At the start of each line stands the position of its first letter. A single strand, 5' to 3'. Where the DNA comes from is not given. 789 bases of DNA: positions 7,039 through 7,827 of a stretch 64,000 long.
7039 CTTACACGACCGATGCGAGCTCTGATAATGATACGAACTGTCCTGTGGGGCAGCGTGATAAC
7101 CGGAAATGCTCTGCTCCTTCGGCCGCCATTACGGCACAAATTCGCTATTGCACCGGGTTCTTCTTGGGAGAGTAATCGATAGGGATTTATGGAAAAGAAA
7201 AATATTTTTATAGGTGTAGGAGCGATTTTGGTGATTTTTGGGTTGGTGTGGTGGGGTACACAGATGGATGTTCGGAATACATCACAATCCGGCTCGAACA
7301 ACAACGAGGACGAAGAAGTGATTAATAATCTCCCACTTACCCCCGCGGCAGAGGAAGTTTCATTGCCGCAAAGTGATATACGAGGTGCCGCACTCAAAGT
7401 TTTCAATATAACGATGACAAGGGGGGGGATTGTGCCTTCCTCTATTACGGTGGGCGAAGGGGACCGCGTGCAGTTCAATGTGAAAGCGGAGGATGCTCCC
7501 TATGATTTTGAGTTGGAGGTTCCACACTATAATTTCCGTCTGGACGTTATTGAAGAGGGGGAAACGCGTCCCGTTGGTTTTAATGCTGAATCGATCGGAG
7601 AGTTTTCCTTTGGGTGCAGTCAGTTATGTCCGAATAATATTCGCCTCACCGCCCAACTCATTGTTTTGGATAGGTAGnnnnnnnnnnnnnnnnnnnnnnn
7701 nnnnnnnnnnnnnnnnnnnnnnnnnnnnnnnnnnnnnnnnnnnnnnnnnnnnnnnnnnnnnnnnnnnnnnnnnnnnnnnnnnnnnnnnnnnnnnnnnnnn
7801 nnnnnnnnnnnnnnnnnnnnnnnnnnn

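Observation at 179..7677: Protein-glycosylation-like locus: GT2 polyprenyl-P-sugar synthase and GT-C membrane transferase upstream of a 1200-aa FN3-rich, sequon-rich surface protein bracketed by two degenerate CuA-type cupredoxin paralogs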

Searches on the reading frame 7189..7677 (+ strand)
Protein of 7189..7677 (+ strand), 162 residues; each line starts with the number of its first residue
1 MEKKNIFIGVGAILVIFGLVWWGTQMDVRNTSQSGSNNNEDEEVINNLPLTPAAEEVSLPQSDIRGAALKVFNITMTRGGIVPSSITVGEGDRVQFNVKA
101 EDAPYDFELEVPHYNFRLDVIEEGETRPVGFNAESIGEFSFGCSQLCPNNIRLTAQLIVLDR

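Call 3: search_protein_families(library=pfam, proteins=[window:7189-7677:+], max_evalue=0.01)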
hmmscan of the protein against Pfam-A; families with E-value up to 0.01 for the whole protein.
window:7189-7677:+ (162 aa): 1 family
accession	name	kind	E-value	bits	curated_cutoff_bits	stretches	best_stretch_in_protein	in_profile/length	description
PF13473.12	Cupredoxin_1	-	4.2e-08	33.6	27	1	68-144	19-93/104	Cupredoxin-like domain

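Call 4: search_protein_families(library=ncbifam, proteins=[window:7189-7677:+], max_evalue=0.01)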
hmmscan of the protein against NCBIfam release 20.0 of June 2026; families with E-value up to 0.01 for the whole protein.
window:7189-7677:+ (162 aa): 4 families
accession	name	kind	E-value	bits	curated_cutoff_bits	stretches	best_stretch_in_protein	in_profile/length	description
TIGR03096.1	nitroso_cyanin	equivalog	3e-07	30.3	142.85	1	54-161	33-135/135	nitrosocyanin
TIGR04246.1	nitrous_NosZ_Gp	equivalog_domain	3.7e-07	28.8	625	1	66-148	482-564/578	Sec-dependent nitrous-oxide reductase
NF050117.1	aa3_CtaC_Actin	exception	0.0013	18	250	1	86-148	161-220/244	aa3-type cytochrome oxidase subunit II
TIGR02866.1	CoxB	equivalog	0.0034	16.9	147.7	1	85-149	119-180/202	cytochrome c oxidase subunit II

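Call 9: search_solved_structures(query=window:7189-7677:+, max_evalue=1, show_alignments=3)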
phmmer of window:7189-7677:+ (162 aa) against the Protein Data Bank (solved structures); distinct sequences matched with E-value up to 1: 11.
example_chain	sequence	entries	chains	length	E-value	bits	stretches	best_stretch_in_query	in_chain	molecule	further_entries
1iby_A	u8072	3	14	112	3.3e-06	30.4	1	54-159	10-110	NITROSOCYANIN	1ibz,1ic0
6pty_A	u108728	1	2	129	0.0078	19.4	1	82-151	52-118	Cytochrome c oxidase subunit 2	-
6ptt_A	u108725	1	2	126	0.011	19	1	82-153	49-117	Cytochrome c oxidase subunit 2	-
6vs7_A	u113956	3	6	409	0.028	17.6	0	65-109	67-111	Adhesin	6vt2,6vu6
2lln_A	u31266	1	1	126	0.048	16.8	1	79-148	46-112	Cytochrome c oxidase subunit 2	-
2cua_A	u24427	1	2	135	0.055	16.6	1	79-148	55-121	PROTEIN (CUA)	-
2fwl_B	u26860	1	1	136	0.056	16.6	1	79-148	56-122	Cytochrome c oxidase subunit II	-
3s33_B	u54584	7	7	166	0.085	16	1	79-148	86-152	Cytochrome c oxidase subunit 2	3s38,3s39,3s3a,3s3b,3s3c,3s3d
3eh3_B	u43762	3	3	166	0.085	16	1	79-148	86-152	Cytochrome c oxidase subunit 2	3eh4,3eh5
1ehk_B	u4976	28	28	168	0.087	16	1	79-148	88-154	BA3-TYPE CYTOCHROME-C OXIDASE | Cytochrome c oxidase polypeptide II | Cytochrome c oxidase subunit 2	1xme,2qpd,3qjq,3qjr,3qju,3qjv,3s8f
2qpe_B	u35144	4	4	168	0.087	16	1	79-148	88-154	Cytochrome c oxidase subunit 2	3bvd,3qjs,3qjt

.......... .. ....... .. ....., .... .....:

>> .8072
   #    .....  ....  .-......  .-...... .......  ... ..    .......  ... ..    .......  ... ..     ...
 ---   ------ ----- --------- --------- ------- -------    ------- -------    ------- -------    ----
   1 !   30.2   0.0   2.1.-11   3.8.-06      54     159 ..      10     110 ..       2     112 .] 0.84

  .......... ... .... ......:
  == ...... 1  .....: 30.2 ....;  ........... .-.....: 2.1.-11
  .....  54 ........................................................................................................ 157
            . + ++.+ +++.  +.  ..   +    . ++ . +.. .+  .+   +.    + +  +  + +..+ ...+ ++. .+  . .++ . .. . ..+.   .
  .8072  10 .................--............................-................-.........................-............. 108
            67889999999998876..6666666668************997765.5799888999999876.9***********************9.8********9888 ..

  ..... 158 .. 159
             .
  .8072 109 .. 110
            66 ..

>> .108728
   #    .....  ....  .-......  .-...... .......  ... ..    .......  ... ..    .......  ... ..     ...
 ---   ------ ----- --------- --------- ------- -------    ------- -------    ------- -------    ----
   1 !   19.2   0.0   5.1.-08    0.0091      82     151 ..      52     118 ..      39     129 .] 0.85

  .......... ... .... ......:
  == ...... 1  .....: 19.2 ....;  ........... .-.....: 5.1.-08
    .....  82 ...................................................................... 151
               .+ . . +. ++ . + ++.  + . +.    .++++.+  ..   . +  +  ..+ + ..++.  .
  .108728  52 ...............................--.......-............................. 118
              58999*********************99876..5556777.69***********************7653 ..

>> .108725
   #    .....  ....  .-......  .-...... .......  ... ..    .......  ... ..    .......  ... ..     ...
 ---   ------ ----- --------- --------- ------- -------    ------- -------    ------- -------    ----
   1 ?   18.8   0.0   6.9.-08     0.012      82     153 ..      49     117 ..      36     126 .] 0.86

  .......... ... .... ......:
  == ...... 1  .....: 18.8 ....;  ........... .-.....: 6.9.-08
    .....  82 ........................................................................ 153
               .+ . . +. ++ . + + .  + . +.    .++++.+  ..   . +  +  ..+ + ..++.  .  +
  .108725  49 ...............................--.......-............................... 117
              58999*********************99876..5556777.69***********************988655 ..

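Call 15: find_homologous_proteins(query=window:7189-7677:+, max_evalue=0.001)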
Query window:7189-7677:+ (162 aa): 3 proteins with E <= 0.001 among 26 candidates.
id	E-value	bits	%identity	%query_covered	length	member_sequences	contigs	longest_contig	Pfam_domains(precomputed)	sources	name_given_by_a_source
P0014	1.8e-102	358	100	100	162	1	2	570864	PF13473.13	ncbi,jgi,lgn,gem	-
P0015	1.2e-47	180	55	100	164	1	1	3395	PF13473.13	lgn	-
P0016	4.7e-45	171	57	89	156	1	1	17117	-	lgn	-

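Call 40: search_protein_representatives(alignment_id=A4)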
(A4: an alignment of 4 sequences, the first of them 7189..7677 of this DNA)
Query: 4 sequences, 162 profile positions. Proteins with E-value up to 0.001 (for the whole library): 3400; up to 1e-10: 304; up to 1e-30: 2. The best 150 are listed.
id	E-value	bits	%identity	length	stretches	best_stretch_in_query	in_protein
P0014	4.4e-77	273.7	-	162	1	5-162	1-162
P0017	1.0e-42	162.0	-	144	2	65-159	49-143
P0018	6.8e-30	120.3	-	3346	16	30-102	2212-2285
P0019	6.6e-26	107.3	-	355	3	69-145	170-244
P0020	3.4e-24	101.8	-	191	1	12-156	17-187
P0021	4.2e-23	98.2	-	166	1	6-160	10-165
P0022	1.8e-22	96.2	-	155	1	7-160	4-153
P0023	6.2e-22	94.4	-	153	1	5-160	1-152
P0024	8.6e-22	93.9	-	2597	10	30-98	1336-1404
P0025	3.9e-21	91.8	-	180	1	10-148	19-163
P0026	4.7e-21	91.5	-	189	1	7-151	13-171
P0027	7.5e-21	90.9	-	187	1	62-159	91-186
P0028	7.7e-21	90.8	-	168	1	5-162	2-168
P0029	1.5e-20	89.9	-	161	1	8-161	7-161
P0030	1.7e-20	89.7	-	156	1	10-157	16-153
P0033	3.3e-20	88.8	-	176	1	5-160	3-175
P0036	1.8e-19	86.4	-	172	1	9-160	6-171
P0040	6.0e-19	84.7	-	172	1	6-160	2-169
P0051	4.7e-18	81.8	-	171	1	5-160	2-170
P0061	1.7e-17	79.9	-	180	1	39-160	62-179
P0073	1.1e-16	77.4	-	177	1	13-160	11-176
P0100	2.9e-15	72.7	-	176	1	45-160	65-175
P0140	5.6e-14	68.5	-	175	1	5-160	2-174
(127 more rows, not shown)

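Call 46: find_encoding_contigs(protein=P0021, flank=8000, max_places=1)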
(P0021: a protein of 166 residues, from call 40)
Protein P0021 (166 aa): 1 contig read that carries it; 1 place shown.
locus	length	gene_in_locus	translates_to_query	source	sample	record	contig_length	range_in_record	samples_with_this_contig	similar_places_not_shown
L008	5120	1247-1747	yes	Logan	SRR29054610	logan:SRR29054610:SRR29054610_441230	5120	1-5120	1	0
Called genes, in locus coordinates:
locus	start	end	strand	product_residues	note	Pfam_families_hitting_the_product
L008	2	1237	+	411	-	?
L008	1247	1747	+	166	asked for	-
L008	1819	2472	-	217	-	PF00041:fn3 (weak)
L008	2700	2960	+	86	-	-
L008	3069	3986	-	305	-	-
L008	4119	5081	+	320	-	PF00932:LTD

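Call 47: find_encoding_contigs(protein=P0033, flank=8000, max_places=2)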
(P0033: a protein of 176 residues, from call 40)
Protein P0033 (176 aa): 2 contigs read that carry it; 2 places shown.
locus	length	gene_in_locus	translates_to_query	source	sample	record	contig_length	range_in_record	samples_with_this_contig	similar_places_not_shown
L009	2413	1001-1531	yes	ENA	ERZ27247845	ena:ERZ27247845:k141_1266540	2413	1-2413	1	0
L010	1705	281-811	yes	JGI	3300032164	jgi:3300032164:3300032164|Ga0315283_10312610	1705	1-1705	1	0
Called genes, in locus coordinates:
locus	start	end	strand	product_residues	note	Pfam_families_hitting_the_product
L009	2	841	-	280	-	?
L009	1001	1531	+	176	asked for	PF13473:Cupredoxin_1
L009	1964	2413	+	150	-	?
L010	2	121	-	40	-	?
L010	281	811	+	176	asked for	PF13473:Cupredoxin_1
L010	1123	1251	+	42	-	-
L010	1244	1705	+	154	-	?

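Call 48: find_encoding_contigs(protein=P0020, flank=8000, max_places=2)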
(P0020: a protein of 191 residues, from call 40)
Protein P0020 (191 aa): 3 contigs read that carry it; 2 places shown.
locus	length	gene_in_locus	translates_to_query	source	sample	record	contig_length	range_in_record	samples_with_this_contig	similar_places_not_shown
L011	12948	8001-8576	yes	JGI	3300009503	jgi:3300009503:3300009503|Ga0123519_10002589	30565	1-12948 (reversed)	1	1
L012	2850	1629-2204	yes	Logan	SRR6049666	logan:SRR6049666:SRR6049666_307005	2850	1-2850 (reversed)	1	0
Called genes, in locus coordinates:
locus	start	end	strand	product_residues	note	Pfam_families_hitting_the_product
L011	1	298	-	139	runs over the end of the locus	PF11969:DcpS_C, PF01230:HIT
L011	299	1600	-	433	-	PF13393:tRNA-synt_His, PF00587:tRNA-synt_2b, PF03129:HGTP_anticodon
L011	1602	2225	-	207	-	PF10502:Peptidase_S26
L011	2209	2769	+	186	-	PF01195:Pept_tRNA_hydro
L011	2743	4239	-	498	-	-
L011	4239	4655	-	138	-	-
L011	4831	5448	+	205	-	-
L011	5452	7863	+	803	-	PF06848:Disaggr_repeat (weak), PF01833:TIG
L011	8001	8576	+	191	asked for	PF13473:Cupredoxin_1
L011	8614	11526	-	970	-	PF00535:Glycos_transf_2, PF13641:Glyco_tranf_2_3, PF13632:Glyco_trans_2_3 (weak), PF20706:GT4-conflict (weak), PF00534:Glycos_transf_1, PF13692:Glyco_trans_1_4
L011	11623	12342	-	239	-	PF00005:ABC_tran, PF13304:AAA_21 (faint)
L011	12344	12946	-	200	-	?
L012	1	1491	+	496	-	?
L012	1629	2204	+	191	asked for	PF13473:Cupredoxin_1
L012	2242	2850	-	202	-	?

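Call 68: predict_structure(alignment_id=A6)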
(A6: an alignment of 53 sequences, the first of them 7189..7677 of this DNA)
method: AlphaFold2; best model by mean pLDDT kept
length: 162 residues; sequences in the alignment: 53
mean_pLDDT: 89.5   pTM: 0.71
mean pLDDT of the five models: 89.5, 89.5, 89.3, 89.2, 88.0
residues with pLDDT >= 90: 117; 70-90: 26; 50-70: 15; < 50: 4
segments of 3 or more residues with pLDDT < 50: 29-31
pLDDT, mean of each block of 10 residues (from residue 1): 78 95 71 54 80 96 92 98 97 98 98 92 98 95 94 96 90
secondary structure, 60 per line:
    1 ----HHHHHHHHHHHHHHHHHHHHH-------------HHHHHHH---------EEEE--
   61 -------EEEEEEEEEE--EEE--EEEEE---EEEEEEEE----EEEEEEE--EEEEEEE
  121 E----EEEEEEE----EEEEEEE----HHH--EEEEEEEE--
elements in order: H5-25 H39-45 E55-58 E68-77 E80-82 E85-89 E93-100 E105-111 E114-121 E126-132 E137-143 E153-160

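Call 70: fold_search(model_id=the predicted structure, library=pdb)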
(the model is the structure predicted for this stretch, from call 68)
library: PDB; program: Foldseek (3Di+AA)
matches with E <= 10: 1532; with E <= 0.001: 430
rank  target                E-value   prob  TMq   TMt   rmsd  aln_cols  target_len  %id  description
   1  1iby_A                6.6e-07  1.00  0.41  0.57  14.6       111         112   28  RED COPPER PROTEIN NITROSOCYANIN FROM NITROSOMONAS EUROPAEA (released 2001-06-06)
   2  1ibz_C                7.3e-07  1.00  0.41  0.58  14.7       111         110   28  RED COPPER PROTEIN NITROSOCYANIN FROM NITROSOMONAS EUROPAEA (released 2001-06-06)
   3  7wgu_B                7.8e-07  1.00  0.46  0.22   2.9        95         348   21  Crystal structure of metal-binding protein EfeO from Escherichia coli (released 2022-12-14)
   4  1ibz_A                7.8e-07  1.00  0.41  0.57  14.7       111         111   28  RED COPPER PROTEIN NITROSOCYANIN FROM NITROSOMONAS EUROPAEA (released 2001-06-06)
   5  5ndc_B                9.2e-07  1.00  0.51  0.50  15.6       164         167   18  Structure of ba3-type cytochrome c oxidase from Thermus thermophilus by serial femtosecond crystallography (released 2017-08-23)
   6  1fwx_C                9.7e-07  1.00  0.52  0.15   9.5       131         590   18  CRYSTAL STRUCTURE OF NITROUS OXIDE REDUCTASE FROM P. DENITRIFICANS (released 2001-09-25)
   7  6y7d_A                1.0e-06  1.00  0.49  0.15   9.1       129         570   16  Pseudomonas stutzeri nitrous oxide reductase mutant, H433A (released 2021-01-27)
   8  2qpe_B                1.2e-06  1.00  0.49  0.48  12.9       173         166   15  An unexpected outcome of surface-engineering an integral membrane protein: Improved crystallization of cytochrome ba3  (released 2007-12-11)
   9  2cua_A                1.4e-06  1.00  0.50  0.64   3.1       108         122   19  THE CUA DOMAIN OF CYTOCHROME BA3 FROM THERMUS THERMOPHILUS (released 1999-05-28)
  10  5u7n_B                1.5e-06  1.00  0.48  0.66   3.0       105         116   18  CRYSTAL STRUCTURE OF A CHIMERIC CUA DOMAIN (SUBUNIT II) OF CYTOCHROME BA3 FROM THERMUS THERMOPHILUS WITH THE AMICYANIN (released 2017-11-22)
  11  7aq7_B                1.7e-06  1.00  0.48  0.15   9.1       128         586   17  Pseudomonas stutzeri nitrous oxide reductase mutant, H583Y (released 2021-01-13)
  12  1fwx_A                1.9e-06  1.00  0.51  0.15   9.5       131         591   18  CRYSTAL STRUCTURE OF NITROUS OXIDE REDUCTASE FROM P. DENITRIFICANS (released 2001-09-25)
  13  7aq6_B                1.9e-06  1.00  0.49  0.15   9.1       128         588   16  Pseudomonas stutzeri nitrous oxide reductase mutant, H583F (released 2021-01-13)
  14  7aq0_B                1.9e-06  1.00  0.48  0.15   9.0       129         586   17  Pseudomonas stutzeri nitrous oxide reductase mutant, D576A/S550A (released 2021-01-13)
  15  7apy_A                2.1e-06  1.00  0.49  0.15   9.2       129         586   16  Pseudomonas stutzeri nitrous oxide reductase mutant, D576A (released 2021-01-13)
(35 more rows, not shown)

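Call 88: list_cluster_members(proteins=[P0020, P0022, P0028, P0036, P0040, P0051, P0061, P0073, P0100, P0140])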
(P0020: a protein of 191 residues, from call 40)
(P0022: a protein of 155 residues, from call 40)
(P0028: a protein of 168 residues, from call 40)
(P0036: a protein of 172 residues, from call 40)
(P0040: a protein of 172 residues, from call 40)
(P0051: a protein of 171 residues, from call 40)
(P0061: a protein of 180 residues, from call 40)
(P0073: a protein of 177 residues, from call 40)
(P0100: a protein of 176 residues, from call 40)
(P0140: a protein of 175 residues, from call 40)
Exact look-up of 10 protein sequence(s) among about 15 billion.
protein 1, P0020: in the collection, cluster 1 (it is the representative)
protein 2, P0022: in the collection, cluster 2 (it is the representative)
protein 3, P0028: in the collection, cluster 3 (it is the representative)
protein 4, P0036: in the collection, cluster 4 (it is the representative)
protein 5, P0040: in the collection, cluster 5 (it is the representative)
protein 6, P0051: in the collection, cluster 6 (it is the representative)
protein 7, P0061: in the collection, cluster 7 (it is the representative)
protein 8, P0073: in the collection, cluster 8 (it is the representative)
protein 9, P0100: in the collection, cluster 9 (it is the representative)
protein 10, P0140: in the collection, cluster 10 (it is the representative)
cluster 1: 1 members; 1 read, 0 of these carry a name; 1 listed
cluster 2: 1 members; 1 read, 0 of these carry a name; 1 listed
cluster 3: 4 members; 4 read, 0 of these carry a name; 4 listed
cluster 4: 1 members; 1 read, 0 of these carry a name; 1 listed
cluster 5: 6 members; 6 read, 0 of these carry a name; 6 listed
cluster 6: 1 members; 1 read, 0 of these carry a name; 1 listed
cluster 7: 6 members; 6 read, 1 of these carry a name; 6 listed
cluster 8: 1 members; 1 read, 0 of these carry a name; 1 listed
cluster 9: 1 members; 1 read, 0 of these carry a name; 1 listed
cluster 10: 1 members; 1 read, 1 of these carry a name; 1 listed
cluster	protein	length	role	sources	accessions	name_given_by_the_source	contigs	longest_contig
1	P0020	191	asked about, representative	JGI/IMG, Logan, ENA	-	-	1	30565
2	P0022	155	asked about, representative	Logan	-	-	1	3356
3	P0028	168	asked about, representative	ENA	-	-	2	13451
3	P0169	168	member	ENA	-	-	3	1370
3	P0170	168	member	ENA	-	-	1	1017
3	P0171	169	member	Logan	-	-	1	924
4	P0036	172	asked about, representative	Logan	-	-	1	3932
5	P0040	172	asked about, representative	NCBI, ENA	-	-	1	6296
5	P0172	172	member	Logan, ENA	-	-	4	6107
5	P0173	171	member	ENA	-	-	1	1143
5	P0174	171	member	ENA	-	-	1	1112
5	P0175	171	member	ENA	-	-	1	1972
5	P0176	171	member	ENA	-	-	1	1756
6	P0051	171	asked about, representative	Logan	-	-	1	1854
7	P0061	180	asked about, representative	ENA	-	-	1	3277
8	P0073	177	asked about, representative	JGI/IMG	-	-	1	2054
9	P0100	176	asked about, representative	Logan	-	-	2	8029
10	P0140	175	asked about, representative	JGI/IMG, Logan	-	heme/copper-type cytochrome/quinol oxidase subunit 2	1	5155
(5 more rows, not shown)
